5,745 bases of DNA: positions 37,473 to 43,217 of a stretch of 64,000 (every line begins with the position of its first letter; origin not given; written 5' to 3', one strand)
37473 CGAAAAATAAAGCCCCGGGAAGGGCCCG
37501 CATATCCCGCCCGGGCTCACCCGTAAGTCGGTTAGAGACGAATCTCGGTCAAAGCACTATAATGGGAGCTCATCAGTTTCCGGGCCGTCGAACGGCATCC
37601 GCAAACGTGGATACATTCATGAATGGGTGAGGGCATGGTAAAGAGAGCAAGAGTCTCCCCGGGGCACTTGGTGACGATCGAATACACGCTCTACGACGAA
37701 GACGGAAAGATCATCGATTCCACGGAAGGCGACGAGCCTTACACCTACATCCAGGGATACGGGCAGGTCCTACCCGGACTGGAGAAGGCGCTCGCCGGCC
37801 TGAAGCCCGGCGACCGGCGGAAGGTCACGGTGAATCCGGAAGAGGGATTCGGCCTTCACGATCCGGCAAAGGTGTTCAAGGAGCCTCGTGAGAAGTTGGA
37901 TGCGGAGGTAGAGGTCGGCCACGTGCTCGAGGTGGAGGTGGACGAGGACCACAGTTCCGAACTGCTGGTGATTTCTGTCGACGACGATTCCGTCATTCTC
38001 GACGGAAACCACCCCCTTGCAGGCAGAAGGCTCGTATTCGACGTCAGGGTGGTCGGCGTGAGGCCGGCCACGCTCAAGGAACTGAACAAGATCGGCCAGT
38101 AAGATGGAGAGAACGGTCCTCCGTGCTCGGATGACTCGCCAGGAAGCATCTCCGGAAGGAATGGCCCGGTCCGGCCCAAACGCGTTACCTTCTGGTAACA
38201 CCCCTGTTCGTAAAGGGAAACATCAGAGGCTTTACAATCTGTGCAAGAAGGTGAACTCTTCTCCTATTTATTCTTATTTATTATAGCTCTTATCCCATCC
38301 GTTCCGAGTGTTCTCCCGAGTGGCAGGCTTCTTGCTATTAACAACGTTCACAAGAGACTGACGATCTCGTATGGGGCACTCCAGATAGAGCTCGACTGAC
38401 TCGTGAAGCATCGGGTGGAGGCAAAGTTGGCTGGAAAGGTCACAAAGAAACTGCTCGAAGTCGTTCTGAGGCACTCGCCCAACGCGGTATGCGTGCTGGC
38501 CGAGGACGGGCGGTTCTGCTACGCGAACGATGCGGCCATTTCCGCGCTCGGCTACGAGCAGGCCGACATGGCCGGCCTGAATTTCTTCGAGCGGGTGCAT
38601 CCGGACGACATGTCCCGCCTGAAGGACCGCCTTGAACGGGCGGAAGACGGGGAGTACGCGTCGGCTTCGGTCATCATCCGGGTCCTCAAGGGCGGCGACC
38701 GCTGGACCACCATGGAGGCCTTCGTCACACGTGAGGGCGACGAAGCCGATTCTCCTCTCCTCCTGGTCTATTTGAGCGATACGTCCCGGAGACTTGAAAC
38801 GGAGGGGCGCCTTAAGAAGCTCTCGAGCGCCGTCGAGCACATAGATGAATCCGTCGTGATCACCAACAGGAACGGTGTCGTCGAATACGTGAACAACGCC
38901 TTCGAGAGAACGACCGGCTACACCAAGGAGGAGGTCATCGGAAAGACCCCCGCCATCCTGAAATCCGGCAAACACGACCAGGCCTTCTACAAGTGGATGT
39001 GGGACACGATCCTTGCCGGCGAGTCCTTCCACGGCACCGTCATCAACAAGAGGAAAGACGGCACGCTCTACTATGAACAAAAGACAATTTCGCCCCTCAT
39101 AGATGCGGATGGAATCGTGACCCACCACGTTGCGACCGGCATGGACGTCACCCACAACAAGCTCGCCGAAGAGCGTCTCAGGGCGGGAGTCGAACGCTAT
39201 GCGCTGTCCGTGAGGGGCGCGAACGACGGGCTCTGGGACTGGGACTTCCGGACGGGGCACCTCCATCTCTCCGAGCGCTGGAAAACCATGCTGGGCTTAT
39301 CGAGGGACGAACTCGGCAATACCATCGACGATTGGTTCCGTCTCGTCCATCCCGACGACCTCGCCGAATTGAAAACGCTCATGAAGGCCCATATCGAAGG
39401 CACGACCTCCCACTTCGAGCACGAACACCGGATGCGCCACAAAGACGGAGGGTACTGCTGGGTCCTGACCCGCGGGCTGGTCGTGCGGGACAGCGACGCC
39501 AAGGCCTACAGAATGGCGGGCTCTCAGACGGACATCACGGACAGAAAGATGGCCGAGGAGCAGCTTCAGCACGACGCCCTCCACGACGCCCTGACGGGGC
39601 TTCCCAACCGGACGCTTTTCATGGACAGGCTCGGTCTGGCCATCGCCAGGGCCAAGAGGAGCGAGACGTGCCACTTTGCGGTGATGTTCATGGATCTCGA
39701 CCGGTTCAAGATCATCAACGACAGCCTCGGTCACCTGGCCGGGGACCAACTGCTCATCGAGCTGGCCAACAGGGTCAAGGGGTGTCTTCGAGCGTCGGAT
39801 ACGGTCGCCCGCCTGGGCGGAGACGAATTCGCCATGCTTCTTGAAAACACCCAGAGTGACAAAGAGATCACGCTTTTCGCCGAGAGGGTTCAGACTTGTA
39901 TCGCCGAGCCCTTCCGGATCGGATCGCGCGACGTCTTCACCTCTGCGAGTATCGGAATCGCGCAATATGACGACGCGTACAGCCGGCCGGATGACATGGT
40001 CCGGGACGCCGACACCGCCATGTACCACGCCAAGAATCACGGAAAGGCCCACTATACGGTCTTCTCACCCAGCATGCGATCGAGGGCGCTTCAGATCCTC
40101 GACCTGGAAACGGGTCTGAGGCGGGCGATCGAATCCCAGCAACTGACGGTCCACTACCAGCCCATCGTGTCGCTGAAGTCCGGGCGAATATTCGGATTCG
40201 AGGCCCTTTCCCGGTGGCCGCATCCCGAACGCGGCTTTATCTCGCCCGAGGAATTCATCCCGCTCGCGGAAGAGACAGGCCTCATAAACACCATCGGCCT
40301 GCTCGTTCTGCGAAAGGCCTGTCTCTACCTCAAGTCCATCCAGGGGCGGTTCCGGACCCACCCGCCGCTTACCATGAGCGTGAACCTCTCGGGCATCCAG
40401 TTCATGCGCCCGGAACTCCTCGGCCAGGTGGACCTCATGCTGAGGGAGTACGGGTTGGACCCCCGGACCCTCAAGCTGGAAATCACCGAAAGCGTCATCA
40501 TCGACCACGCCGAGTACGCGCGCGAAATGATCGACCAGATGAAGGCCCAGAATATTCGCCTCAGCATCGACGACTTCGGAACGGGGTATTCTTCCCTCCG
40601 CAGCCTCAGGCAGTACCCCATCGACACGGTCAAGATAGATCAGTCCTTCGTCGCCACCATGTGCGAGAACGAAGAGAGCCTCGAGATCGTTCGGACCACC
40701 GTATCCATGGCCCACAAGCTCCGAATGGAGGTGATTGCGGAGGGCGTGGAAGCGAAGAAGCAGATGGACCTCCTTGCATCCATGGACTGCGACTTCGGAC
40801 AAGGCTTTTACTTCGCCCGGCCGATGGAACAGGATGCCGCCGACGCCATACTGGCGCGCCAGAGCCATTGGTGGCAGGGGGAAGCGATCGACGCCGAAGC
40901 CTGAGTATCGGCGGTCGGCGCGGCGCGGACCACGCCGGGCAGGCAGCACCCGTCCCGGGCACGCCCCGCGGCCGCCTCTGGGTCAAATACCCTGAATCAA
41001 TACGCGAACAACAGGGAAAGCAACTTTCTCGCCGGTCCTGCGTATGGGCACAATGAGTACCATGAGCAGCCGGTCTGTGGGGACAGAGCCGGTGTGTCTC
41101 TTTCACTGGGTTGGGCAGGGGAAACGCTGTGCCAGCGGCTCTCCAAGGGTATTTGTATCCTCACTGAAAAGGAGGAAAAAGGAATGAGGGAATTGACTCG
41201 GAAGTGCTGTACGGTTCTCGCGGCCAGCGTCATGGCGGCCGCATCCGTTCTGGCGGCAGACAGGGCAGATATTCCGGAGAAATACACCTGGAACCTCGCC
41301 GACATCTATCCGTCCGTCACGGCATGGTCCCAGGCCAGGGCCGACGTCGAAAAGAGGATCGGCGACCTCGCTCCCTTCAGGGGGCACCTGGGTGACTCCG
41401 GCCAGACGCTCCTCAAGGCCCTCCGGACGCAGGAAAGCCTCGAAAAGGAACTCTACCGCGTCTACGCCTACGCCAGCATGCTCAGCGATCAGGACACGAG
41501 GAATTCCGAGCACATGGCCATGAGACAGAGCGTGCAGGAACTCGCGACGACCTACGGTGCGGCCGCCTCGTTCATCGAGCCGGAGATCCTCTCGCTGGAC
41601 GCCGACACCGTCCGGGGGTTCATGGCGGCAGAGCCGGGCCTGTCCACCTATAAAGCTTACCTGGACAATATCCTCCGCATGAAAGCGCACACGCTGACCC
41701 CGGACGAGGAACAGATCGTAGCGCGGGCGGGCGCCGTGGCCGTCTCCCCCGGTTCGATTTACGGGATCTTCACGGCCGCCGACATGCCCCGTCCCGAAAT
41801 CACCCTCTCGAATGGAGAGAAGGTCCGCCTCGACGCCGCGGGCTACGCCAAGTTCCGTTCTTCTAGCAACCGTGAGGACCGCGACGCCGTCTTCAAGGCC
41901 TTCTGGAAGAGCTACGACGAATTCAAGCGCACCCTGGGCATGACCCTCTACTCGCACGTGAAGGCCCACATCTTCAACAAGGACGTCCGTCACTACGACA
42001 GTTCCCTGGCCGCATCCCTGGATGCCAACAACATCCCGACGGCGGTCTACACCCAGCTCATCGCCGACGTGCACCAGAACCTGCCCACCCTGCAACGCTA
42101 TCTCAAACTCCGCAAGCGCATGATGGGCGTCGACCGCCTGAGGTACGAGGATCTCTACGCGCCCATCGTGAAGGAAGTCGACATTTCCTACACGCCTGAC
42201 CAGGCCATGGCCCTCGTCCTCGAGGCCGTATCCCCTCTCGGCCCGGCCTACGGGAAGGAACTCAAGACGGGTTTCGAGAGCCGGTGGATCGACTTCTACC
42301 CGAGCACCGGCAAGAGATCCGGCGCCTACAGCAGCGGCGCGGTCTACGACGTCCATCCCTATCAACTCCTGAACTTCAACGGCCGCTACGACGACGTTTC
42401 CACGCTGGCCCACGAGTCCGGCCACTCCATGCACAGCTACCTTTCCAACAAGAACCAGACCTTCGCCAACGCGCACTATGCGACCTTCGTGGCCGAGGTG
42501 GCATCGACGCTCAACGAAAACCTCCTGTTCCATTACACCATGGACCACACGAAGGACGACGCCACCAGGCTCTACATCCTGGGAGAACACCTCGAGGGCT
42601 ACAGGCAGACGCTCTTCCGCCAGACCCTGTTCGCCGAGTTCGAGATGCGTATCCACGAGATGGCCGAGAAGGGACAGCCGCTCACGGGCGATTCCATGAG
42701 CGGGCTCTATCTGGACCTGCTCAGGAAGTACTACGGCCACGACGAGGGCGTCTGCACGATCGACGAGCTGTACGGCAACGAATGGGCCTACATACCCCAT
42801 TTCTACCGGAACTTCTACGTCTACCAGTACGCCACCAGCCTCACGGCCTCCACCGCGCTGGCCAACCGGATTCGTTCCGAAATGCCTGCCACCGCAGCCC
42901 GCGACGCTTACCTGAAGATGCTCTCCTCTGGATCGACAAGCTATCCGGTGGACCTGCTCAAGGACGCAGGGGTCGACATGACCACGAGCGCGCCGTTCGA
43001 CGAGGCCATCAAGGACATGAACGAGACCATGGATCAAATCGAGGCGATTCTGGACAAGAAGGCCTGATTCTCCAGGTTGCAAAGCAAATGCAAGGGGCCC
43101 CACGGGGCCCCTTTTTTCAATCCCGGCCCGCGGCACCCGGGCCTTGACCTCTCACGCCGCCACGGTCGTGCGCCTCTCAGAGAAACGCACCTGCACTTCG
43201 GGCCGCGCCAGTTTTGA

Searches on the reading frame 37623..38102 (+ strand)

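Call 38: search_protein_families(library=pfam, max_evalue=0.001, proteins=[window:37623-38102:+])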
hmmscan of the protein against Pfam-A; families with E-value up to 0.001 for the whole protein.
window:37623-38102:+ (159 aa): 1 family
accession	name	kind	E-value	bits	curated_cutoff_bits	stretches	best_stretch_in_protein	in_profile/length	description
PF00254.34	FKBP_C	-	1.1e-15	58.1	21.1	1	10-97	4-92/94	FKBP-type peptidyl-prolyl cis-trans isomerase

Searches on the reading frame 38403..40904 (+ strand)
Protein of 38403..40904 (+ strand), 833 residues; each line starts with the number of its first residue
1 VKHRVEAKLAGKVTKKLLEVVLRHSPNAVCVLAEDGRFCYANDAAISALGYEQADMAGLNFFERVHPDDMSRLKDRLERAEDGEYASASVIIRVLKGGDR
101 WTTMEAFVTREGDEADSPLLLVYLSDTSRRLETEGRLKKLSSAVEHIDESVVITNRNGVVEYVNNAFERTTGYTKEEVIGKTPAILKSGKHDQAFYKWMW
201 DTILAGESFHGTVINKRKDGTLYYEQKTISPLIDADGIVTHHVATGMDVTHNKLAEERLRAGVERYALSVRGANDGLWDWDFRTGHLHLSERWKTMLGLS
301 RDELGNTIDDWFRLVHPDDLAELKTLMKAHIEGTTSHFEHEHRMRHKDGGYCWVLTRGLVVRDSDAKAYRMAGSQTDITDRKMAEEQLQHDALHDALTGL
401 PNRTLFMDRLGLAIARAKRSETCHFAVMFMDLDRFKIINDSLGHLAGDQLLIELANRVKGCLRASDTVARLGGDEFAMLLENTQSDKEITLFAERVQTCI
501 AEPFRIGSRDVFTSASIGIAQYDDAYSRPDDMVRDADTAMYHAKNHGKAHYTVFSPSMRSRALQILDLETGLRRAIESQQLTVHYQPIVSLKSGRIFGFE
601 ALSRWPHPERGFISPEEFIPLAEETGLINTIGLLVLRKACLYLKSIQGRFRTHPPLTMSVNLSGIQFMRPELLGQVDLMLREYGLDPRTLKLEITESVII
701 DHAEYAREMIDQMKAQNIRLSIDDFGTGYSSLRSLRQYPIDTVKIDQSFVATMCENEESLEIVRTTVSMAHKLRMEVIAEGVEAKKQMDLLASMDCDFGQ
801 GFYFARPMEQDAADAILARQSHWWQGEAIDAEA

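Call 38: search_protein_families(library=pfam, max_evalue=0.001, proteins=[window:38403-40904:+])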
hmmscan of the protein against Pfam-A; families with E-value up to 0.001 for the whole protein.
window:38403-40904:+ (833 aa): 9 families
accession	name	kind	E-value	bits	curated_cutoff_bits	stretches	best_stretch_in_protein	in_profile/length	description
PF00563.25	EAL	-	1.5e-74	250.8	31.3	1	572-807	4-236/236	EAL domain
PF00990.26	GGDEF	-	6.9e-48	162.9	23.8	1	392-548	1-159/161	Diguanylate cyclase, GGDEF domain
PF08447.18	PAS_3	-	2.9e-40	136.8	25.6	3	287-373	2-87/89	PAS fold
PF00989.32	PAS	-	1.5e-36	125.3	22.6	3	140-249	3-113/113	PAS fold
PF13426.13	PAS_9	-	3.4e-33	114.5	27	3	149-250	2-102/103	PAS domain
PF08448.16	PAS_4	-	1.5e-27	96.4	23.1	2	144-251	1-107/110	PAS fold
PF13188.13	PAS_8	-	5.5e-18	64.6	21.8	2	17-74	2-58/65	PAS domain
PF14598.12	PAS_11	-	6e-07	29.8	25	0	291-367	19-92/109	PAS domain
PF08670.17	MEKHLA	-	0.00039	20.8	23.7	0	28-108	39-121/143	MEKHLA domain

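Call 39: search_protein_families(library=ncbifam, max_evalue=0.001, proteins=[window:38403-40904:+])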
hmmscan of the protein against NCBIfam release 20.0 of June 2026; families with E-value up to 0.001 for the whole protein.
window:38403-40904:+ (833 aa): 46 families (the best 25 are shown)
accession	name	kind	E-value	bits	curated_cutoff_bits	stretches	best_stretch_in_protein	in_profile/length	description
NF045675.1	PhdiestaseDibA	equivalog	7.6e-171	569.6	980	2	358-811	169-619/623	phosphodiesterase DibA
NF053781.1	cdiGMPphdstlr2612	equivalog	1.2e-152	510.1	1600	2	386-818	834-1266/1268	Tlr1612 family c-di-GMP phosphodiesterase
NF007474.0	PRK10060.1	equivalog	2.9e-127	425.6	782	1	335-820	180-657/663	cyclic di-GMP phosphodiesterase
NF008467.0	PRK11359.1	equivalog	4.7e-113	378.8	857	2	386-812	370-787/800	oxygen-sensing cyclic-di-GMP phosphodiesterase DosP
NF052458.1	PhdiestGepA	equivalog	3.5e-105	353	1200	1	383-809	416-833/840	phosphodiesterase GepA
NF007298.0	PRK09776.1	equivalog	9.9e-105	351.5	1135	3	381-810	674-1099/1111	diguanylate cyclase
NF008807.1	PRK11829.1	equivalog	1.4e-77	261.4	733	1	396-812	246-657/670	biofilm formation regulator HmsP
NF007423.1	PRK09966.1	equivalog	4.3e-55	187.2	325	1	384-544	231-390/390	diguanylate cyclase DgcN/YfiN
TIGR00229.1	sensory_box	domain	1.5e-50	170.6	22.9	3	136-259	3-126/126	PAS domain S-box protein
NF007839.0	PRK10551.1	equivalog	1.6e-43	149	461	1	572-814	268-507/518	cyclic di-GMP phosphodiesterase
NF052596.1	RR_EAL_PvrR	equivalog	7.7e-42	143.3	580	1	569-820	144-392/398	response regulator cyclic di-GMP phosphodiesterase PvrR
TIGR00254.1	GGDEF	domain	1.6e-40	138.5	37.4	1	388-553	1-166/168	diguanylate cyclase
NF038266.1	diguan_SiaD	equivalog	3.2e-39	134.8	290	1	385-549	87-250/252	biofilm regulation diguanylate cyclase SiaD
NF045673.1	c-di-GMPRcptLapD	equivalog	1.2e-38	132.9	1020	1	383-808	227-645/647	cyclic di-GMP receptor LapD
NF051473.1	DigCycDgcsShew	equivalog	1.7e-35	122.9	400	1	386-553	129-290/291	diguanylate cyclase DgcS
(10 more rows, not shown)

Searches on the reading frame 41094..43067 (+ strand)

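Call 38: search_protein_families(library=pfam, max_evalue=0.001, proteins=[window:41094-43067:+])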
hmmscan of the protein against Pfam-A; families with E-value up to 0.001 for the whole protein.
window:41094-43067:+ (657 aa): 2 families
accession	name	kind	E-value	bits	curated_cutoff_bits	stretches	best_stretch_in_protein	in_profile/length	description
PF01432.26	Peptidase_M3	-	3.3e-70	238.2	27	1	255-639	3-455/457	Peptidase family M3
PF08439.15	Peptidase_M3_N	-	7.1e-19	68.2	25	1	164-231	1-68/70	Oligopeptidase F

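Call 39: search_protein_families(library=ncbifam, max_evalue=0.001, proteins=[window:41094-43067:+])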
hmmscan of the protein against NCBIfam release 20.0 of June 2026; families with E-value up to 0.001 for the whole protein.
window:41094-43067:+ (657 aa): 3 families
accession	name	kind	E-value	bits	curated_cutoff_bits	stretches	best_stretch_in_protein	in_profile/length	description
TIGR00181.1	pepF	equivalog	1.1e-173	579.3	490.55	1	57-651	1-590/591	oligoendopeptidase F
TIGR02290.1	M3_fam_3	subfamily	4.7e-100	336.2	561.7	1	65-650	1-585/587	M3 family oligoendopeptidase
TIGR02289.1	M3_not_pepF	subfamily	6.4e-17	61.3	442.35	1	297-651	201-543/549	M3 family oligoendopeptidase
